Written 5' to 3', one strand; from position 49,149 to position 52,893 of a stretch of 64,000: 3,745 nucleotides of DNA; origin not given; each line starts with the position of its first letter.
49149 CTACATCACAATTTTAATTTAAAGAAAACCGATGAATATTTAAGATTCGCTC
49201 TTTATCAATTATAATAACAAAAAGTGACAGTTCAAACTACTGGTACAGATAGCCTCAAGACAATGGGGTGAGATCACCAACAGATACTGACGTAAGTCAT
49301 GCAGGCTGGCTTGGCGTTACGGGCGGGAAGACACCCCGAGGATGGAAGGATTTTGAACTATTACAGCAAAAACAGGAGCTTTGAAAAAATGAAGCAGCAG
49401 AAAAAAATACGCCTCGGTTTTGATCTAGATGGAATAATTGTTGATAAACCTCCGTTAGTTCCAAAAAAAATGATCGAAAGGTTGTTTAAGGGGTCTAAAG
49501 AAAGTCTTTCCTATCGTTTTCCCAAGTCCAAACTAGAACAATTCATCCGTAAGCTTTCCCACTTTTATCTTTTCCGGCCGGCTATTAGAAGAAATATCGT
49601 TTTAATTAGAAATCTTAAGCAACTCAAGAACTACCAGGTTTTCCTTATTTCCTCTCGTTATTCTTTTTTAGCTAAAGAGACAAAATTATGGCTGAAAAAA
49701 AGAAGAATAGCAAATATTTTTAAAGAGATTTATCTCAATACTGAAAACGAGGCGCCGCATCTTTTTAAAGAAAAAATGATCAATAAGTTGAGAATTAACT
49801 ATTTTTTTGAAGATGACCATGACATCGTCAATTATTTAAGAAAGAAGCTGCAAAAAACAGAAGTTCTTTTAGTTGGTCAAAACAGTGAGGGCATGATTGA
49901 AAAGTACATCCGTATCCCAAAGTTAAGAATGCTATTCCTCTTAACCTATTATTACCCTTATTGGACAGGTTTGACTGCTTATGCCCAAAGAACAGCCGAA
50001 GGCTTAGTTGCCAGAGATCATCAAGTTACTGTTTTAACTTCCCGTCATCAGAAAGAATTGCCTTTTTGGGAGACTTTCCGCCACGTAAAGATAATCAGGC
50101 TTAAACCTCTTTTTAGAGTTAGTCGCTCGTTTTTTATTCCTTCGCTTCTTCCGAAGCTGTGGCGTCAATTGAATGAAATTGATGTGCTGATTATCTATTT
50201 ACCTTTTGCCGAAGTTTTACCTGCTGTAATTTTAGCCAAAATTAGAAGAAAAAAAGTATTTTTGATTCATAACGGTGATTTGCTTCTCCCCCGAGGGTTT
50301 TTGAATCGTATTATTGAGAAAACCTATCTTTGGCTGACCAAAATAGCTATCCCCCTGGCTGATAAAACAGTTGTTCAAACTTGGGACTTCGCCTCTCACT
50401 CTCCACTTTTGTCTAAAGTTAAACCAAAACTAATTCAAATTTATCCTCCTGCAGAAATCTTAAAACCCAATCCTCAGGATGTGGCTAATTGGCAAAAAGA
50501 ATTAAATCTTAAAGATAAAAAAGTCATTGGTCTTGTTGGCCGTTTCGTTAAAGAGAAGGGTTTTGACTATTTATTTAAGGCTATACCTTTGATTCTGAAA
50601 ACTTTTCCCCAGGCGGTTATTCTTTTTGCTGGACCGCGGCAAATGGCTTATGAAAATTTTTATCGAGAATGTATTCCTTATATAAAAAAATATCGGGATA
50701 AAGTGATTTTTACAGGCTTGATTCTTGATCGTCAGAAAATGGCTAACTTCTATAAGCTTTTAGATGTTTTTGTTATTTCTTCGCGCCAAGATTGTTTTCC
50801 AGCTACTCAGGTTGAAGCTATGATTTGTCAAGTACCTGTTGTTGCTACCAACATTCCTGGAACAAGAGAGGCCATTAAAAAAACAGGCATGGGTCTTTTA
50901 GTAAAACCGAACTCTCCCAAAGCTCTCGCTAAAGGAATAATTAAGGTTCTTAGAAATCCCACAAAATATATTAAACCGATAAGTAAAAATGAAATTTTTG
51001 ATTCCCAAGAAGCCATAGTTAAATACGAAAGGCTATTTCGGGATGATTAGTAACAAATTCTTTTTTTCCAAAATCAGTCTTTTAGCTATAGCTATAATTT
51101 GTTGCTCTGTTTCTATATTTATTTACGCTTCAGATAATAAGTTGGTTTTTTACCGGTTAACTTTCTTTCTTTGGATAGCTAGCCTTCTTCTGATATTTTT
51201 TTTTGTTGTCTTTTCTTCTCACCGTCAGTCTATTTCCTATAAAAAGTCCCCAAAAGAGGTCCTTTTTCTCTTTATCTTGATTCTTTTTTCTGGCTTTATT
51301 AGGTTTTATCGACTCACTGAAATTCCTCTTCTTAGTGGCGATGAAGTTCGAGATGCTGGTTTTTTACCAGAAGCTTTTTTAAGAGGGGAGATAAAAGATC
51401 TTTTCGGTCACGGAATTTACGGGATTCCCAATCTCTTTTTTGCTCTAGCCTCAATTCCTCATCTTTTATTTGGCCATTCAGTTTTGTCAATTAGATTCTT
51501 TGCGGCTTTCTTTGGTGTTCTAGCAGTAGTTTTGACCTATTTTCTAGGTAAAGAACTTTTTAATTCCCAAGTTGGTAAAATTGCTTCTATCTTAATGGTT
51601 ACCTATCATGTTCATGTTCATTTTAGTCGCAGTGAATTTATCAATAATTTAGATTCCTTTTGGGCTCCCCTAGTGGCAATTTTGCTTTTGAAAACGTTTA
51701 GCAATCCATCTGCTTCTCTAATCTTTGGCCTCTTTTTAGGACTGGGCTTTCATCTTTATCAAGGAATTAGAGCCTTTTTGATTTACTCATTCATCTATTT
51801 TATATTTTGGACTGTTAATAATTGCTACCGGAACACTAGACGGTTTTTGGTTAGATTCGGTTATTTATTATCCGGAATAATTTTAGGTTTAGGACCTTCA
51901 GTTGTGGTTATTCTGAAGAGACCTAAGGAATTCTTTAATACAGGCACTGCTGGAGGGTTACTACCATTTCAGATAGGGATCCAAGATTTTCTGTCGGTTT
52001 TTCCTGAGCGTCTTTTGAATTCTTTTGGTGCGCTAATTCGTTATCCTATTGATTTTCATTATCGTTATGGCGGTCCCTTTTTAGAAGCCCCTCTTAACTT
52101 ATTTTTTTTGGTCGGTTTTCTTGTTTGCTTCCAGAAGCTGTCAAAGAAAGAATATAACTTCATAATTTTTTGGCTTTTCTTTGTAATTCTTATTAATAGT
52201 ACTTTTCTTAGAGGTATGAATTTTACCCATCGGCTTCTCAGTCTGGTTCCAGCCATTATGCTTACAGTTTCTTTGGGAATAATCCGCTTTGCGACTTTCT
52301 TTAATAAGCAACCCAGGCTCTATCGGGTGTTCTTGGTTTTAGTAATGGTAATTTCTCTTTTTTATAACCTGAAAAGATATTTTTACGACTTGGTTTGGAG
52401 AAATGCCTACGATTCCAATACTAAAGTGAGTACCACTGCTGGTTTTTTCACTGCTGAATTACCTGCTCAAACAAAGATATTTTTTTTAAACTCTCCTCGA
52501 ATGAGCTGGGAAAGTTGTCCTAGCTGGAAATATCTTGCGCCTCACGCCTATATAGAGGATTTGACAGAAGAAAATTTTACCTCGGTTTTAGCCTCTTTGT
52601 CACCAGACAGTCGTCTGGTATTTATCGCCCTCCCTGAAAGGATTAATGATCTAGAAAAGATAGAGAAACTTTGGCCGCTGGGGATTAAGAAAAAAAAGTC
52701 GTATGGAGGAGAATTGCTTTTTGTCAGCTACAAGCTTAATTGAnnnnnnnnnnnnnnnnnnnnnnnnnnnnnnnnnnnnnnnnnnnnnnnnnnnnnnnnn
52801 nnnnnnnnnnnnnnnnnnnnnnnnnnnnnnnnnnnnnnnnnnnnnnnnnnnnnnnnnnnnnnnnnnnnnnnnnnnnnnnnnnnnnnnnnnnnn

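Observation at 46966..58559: Dense envelope-glycosylation locus: three GT-C-type paralogous membrane glycosyltransferases and a fourth weaker candidate, plus an LCP ligase, HAD-GT4 fusion, radical-SAM/SPASM enzyme and FAD oxidoreductase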

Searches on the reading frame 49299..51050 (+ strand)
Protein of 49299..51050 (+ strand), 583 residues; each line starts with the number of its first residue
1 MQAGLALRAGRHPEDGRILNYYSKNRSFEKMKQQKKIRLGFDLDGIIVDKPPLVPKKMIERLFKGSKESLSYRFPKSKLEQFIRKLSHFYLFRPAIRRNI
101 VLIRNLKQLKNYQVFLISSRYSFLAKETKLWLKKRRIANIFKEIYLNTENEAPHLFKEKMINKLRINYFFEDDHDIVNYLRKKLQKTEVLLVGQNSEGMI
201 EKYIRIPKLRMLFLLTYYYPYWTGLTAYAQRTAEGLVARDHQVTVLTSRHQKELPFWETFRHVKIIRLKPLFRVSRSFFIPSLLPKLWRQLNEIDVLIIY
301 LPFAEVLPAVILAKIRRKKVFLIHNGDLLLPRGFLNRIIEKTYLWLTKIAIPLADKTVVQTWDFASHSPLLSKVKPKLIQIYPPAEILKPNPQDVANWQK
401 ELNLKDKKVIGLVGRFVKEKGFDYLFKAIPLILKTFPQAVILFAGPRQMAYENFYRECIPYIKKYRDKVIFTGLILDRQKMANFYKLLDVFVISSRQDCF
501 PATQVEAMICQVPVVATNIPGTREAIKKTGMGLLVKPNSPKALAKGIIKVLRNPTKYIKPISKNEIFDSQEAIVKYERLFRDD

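Call 4: search_protein_families(library=pfam, proteins=[window:49299-51050:+], max_evalue=0.01)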
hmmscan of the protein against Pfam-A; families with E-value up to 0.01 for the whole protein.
window:49299-51050:+ (583 aa): 5 families
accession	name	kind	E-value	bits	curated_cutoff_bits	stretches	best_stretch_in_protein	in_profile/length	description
PF00534.26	Glycos_transf_1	-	3e-32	112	26.4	1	397-557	4-162/172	Glycosyl transferases group 1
PF13692.12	Glyco_trans_1_4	-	2.2e-29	103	27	1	408-553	2-142/142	Glycosyl transferases group 1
PF13439.12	Glyco_transf_4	-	1.3e-12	48.6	28.5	1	224-362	3-142/170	Glycosyltransferase Family 4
PF13579.12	Glyco_trans_4_4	-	3.6e-09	37.6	29.7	1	223-366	1-140/158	Glycosyl transferase 4-like domain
PF20706.3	GT4-conflict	-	1.1e-05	25.1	26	1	384-529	173-323/385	Family 4 Glycosyltransferase in conflict systems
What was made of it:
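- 49389..51050 (+): Fusion of a HAD-like phosphatase domain (about 49389-49900) and a GT4 glycosyltransferase (about 49910-51050). The ORF from the first ATG starts at 49299. Glycos_transf_1 3e-32 and Glyco_transf_4 1e-12 (call 4).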

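Call 5: search_protein_families(library=ncbifam, proteins=[window:49299-51050:+], max_evalue=0.01)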
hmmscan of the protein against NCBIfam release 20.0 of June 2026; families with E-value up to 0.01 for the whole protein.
window:49299-51050:+ (583 aa): 32 families (the best 25 are shown)
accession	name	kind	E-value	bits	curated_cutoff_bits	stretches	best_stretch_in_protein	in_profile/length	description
TIGR04063.1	stp3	hypoth_equivalog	3.5e-19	69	442.05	1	392-559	198-366/397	TIGR04063 family PEP-CTERM/XrtA system glycosyltransferase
NF041876.1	EPS_EpsE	equivalog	6.4e-19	68.4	400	1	411-558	218-366/389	exopolysaccharide biosynthesis GT4 family glycosyltransferase EpsE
TIGR04157.1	glyco_rSAM_CFB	subfamily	1.3e-16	60.6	400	1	395-536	214-349/406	TIGR04157 family glycosyltransferase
NF047684.1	TeichurnBiosyTuaC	equivalog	4.2e-16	58.9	550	1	390-555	201-356/391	teichuronic acid biosynthesis protein TuaC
TIGR03088.1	stp2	hypoth_equivalog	2e-15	56.7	409.05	1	340-556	123-341/374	TIGR03088 family PEP-CTERM/XrtA system glycosyltransferase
TIGR03999.1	thiol_BshA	equivalog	8.8e-15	54.5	273.7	1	389-581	180-371/375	N-acetyl-alpha-D-glucosaminyl L-malate synthase BshA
TIGR03449.1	mycothiol_MshA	equivalog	2e-13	50.1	462.5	1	354-556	165-372/406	D-inositol-3-phosphate glycosyltransferase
TIGR02149.1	glgA_Coryne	subfamily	2.3e-13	50.1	302.4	1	390-554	186-356/391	glycogen synthase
TIGR04047.1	MSMEG_0565_glyc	hypoth_equivalog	7.2e-11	41.8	259.85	1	397-556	183-344/373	MSMEG_0565 family glycosyltransferase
NF038011.1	PelF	equivalog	1.6e-10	40.7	100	1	390-557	286-461/489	GT4 family glycosyltransferase PelF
NF012028.0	PRK15484.1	subfamily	1e-09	38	618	1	389-556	176-347/380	lipopolysaccharide N-acetylglucosaminyltransferase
NF053787.1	GlcN_PG_synth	equivalog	1.2e-09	37.5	480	1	389-556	179-329/361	N-acetylglucosaminyl phosphatidylglycerol synthase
NF038298.1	EPS_HpsO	equivalog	2.9e-09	36.2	575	1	392-555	185-354/388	hormogonium polysaccharide biosynthesis glycosyltransferase HpsO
TIGR02095.1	glgA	subfamily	1e-08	34.3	328.45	1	398-552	282-440/477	glycogen/starch synthase, ADP-glucose type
NF050063.1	ProtGlycPglJ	equivalog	1.8e-08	34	500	1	399-555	187-334/363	N-acetylgalactosamine-N,N'-diacetylbacillosaminyl-diphospho-undecaprenol 4-alpha-N-acetylgalactosaminyltransferase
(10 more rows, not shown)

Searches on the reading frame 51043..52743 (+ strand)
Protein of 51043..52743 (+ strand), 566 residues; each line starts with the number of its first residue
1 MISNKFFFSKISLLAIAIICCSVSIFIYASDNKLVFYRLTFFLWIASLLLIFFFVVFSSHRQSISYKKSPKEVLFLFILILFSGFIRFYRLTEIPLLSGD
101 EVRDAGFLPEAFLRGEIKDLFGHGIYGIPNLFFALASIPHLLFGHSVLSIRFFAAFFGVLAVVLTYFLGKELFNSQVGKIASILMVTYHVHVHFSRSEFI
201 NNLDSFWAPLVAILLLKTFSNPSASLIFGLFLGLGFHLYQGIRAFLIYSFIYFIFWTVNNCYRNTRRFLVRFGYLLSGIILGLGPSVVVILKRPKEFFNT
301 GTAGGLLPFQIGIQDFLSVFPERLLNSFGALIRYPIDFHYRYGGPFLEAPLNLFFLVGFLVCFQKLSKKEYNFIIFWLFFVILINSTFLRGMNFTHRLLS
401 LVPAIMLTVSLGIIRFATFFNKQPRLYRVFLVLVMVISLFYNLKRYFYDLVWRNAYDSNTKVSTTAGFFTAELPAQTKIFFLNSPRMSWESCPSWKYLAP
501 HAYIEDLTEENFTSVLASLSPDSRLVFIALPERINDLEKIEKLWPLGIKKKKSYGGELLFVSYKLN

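Call 4: search_protein_families(library=pfam, proteins=[window:51043-52743:+], max_evalue=0.01)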
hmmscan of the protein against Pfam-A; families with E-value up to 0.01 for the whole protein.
window:51043-52743:+ (566 aa): 1 family
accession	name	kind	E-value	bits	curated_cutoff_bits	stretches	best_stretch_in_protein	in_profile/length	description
PF13231.12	PMT_2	-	2.6e-09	37.9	26.1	1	131-264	5-140/160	Dolichyl-phosphate-mannose-protein mannosyltransferase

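Call 5: search_protein_families(library=ncbifam, proteins=[window:51043-52743:+], max_evalue=0.01)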
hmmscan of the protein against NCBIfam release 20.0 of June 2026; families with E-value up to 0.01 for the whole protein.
window:51043-52743:+ (566 aa): 2 families
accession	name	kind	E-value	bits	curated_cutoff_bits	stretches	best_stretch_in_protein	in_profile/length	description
NF058602.1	PrMnsylTfPmt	equivalog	4.4e-05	22.5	800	1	114-200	85-172/530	protein O-mannosyltransferase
NF009784.2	PRK13279.1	equivalog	0.0031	16.2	567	1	95-297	26-233/539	lipid IV(A) 4-amino-4-deoxy-L-arabinosyltransferase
